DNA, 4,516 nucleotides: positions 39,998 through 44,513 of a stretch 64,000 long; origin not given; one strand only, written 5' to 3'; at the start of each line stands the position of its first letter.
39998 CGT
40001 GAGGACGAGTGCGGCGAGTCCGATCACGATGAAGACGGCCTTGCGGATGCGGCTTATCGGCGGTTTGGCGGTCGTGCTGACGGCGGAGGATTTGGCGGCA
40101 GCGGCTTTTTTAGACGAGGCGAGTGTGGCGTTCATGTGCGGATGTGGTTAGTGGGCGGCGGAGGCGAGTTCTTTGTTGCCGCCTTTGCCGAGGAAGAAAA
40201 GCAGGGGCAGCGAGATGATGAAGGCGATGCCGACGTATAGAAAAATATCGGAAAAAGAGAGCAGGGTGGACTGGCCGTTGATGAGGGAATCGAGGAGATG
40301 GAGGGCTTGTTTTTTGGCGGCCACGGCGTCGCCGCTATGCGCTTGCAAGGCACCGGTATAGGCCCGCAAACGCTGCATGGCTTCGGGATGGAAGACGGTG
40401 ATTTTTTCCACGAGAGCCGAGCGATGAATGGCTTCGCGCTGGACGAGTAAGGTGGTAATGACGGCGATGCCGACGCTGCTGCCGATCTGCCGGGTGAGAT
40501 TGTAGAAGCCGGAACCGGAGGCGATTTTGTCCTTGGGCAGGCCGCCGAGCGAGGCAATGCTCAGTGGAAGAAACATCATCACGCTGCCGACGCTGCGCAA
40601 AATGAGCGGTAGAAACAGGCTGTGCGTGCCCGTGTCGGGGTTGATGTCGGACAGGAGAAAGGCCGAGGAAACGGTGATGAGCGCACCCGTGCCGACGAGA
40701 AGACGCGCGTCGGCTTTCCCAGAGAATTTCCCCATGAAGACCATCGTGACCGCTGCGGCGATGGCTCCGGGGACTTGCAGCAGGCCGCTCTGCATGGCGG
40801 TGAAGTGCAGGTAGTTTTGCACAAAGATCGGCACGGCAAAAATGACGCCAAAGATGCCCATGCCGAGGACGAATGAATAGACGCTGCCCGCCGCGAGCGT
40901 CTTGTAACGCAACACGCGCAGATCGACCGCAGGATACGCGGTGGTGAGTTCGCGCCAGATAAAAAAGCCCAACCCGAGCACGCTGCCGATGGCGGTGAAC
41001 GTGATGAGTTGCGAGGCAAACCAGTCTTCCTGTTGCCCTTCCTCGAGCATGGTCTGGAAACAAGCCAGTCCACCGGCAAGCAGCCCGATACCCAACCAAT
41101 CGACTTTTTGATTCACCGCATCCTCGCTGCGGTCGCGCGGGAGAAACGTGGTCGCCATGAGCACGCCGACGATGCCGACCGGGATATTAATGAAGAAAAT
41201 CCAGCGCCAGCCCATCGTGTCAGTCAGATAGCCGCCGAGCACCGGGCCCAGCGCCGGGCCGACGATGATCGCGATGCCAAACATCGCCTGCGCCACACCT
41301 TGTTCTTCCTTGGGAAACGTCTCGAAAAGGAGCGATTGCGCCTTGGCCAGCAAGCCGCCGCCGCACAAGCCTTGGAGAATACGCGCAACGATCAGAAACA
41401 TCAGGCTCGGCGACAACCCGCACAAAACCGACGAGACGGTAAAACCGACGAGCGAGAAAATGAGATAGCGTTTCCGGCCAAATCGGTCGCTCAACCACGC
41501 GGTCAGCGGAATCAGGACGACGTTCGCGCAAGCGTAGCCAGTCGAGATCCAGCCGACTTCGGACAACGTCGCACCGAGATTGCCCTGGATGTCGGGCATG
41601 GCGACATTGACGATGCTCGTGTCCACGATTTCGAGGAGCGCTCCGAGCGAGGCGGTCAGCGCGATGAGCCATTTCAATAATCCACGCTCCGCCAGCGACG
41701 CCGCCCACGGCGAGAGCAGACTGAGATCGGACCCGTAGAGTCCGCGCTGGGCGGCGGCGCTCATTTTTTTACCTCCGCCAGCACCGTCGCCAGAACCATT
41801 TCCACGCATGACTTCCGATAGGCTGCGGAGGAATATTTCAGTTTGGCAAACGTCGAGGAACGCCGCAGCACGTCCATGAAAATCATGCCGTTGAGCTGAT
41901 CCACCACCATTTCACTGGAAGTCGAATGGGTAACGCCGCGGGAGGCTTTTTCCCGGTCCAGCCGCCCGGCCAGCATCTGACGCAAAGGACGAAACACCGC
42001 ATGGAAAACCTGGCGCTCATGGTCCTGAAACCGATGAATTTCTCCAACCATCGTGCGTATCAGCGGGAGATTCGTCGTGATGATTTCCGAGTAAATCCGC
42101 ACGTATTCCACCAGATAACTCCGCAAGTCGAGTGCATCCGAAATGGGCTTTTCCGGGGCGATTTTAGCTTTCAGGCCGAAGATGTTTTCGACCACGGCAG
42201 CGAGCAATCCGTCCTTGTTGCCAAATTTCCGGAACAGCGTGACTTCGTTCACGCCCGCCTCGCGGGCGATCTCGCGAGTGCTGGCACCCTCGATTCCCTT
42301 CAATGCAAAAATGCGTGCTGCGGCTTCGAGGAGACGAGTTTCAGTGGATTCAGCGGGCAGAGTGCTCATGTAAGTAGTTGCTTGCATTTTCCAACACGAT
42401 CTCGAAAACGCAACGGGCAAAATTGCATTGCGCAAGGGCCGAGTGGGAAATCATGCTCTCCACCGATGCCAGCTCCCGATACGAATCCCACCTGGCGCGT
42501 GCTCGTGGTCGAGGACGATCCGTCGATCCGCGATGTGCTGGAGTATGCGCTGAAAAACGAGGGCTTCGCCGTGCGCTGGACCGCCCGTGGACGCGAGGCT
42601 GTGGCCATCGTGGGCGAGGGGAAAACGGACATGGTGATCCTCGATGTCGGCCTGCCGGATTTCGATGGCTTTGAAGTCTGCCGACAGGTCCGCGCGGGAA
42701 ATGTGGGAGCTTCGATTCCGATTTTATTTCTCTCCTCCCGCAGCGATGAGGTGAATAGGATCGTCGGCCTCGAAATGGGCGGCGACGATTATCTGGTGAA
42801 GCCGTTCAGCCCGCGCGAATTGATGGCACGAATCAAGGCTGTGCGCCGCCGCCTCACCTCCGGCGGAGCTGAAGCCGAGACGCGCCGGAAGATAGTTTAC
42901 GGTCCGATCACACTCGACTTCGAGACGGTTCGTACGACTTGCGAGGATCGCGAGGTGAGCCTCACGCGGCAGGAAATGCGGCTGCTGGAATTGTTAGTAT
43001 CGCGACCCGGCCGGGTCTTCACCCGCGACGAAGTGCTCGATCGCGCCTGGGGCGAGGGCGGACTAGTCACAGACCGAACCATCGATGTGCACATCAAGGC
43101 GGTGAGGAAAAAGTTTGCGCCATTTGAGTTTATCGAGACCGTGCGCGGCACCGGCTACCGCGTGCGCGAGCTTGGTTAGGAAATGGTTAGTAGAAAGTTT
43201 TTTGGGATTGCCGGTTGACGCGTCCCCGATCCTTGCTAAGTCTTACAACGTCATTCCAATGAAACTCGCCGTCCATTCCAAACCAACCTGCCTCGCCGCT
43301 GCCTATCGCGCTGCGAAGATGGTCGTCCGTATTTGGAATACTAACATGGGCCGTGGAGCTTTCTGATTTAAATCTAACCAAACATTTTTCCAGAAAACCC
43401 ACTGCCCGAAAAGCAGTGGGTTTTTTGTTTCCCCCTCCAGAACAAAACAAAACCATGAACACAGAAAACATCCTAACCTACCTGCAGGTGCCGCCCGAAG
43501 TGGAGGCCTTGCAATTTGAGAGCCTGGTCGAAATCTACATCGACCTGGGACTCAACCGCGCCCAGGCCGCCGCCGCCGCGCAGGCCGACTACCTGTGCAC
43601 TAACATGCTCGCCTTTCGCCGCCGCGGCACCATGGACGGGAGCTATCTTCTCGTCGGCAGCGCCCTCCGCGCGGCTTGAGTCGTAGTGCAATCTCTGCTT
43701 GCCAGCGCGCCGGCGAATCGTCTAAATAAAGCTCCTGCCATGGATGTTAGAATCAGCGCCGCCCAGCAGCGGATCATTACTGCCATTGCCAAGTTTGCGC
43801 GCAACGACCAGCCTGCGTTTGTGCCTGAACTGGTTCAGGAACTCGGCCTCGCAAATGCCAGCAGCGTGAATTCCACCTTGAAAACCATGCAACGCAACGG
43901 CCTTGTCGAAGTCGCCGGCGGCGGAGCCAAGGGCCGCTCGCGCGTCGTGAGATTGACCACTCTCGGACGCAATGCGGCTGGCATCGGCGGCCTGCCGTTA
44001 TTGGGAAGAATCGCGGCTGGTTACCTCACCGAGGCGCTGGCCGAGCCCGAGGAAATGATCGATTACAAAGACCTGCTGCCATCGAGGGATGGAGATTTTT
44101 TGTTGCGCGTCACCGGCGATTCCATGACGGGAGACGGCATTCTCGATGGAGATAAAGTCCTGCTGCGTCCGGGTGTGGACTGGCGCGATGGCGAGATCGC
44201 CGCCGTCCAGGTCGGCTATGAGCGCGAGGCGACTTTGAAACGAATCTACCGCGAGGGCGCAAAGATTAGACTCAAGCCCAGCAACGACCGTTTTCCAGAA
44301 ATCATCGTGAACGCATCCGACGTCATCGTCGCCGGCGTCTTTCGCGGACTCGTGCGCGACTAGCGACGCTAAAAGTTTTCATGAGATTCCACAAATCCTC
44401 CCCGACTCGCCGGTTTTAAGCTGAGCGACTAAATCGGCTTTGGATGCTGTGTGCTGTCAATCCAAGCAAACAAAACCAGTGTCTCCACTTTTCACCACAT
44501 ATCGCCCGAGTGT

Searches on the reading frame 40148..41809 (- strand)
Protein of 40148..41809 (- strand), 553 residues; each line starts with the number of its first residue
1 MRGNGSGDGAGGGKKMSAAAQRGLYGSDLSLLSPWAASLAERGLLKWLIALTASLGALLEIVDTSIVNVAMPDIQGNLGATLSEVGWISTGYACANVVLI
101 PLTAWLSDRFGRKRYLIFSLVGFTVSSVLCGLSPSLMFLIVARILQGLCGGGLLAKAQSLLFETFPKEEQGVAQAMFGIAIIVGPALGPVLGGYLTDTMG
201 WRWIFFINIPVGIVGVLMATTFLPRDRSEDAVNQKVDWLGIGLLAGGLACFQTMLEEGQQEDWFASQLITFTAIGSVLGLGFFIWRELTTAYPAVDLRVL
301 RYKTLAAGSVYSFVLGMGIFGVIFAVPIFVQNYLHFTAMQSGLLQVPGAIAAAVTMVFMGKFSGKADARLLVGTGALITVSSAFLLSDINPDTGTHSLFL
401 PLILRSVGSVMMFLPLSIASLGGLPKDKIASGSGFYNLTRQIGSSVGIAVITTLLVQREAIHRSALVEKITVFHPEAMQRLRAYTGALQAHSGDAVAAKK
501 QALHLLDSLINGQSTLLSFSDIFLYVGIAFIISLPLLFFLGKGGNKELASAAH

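Call 37: search_protein_families(library=pfam, proteins=[window:40148-41809:-], max_evalue=0.01)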
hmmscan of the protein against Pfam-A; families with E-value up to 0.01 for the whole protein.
window:40148-41809:- (553 aa): 4 families
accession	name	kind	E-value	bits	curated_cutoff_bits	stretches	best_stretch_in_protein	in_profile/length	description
PF07690.21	MFS_1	-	1.1e-60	205.9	33.4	1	54-447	2-346/347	Major Facilitator Superfamily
PF00083.30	Sugar_tr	-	2e-11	43.9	22.3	1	102-224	65-192/452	Sugar (and other) transporter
PF06609.19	TRI12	-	7e-09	35.1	23.2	1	68-275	64-280/599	Fungal trichothecene efflux pump (TRI12)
PF03137.26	OATP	-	0.0014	17.4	25.8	0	55-132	8-85/545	Organic Anion Transporter Polypeptide (OATP) family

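Call 38: search_protein_families(library=padloc, proteins=[window:40148-41809:-], max_evalue=0.001)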
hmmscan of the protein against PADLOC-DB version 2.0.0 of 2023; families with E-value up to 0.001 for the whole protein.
window:40148-41809:- (553 aa): 0 families

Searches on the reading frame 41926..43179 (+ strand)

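Call 37: search_protein_families(library=pfam, proteins=[window:41926-43179:+], max_evalue=0.01)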
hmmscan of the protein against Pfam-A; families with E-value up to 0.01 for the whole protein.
window:41926-43179:+ (417 aa): 3 families
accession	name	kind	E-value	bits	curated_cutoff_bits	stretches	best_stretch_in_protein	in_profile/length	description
PF00072.30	Response_reg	-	1e-27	96.9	30.2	1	192-304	1-111/111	Response regulator receiver domain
PF00486.34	Trans_reg_C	-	5.8e-23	81.2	26.2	1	342-412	2-76/77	Transcriptional regulatory protein, C terminal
PF23198.2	PDE8A_N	-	0.0034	17.7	29.6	1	188-275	8-97/147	PDE8A-like, N-terminal domain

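Call 38: search_protein_families(library=padloc, proteins=[window:41926-43179:+], max_evalue=0.001)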
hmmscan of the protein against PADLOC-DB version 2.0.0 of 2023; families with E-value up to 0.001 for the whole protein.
window:41926-43179:+ (417 aa): 1 family
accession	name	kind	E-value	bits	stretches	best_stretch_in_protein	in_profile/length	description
PDLC04055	PD-T4-6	-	0.00053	16.9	1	191-311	367-487/496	-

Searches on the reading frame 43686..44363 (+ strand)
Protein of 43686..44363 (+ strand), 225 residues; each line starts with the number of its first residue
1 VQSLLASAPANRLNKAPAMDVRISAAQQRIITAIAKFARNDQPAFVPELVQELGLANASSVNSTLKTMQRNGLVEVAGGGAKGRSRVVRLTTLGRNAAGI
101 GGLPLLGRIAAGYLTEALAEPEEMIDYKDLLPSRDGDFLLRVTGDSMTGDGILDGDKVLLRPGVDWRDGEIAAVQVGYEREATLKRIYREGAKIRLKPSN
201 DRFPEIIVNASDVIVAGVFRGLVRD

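Call 37: search_protein_families(library=pfam, proteins=[window:43686-44363:+], max_evalue=0.01)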
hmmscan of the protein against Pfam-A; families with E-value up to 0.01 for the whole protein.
window:43686-44363:+ (225 aa): 3 families
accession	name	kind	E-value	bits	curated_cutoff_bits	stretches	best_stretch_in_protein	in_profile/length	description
PF00717.28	Peptidase_S24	-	5.1e-25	87.9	23.3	1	104-218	1-114/116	Peptidase S24-like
PF01726.22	LexA_DNA_bind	-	2.5e-05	24.4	23.7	1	23-80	4-62/65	LexA DNA binding domain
PF12802.13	MarR_2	-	0.00064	20.3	27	1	37-84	17-60/61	MarR family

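Call 38: search_protein_families(library=padloc, proteins=[window:43686-44363:+], max_evalue=0.001)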
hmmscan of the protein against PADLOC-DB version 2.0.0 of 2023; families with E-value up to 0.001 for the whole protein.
window:43686-44363:+ (225 aa): 0 families
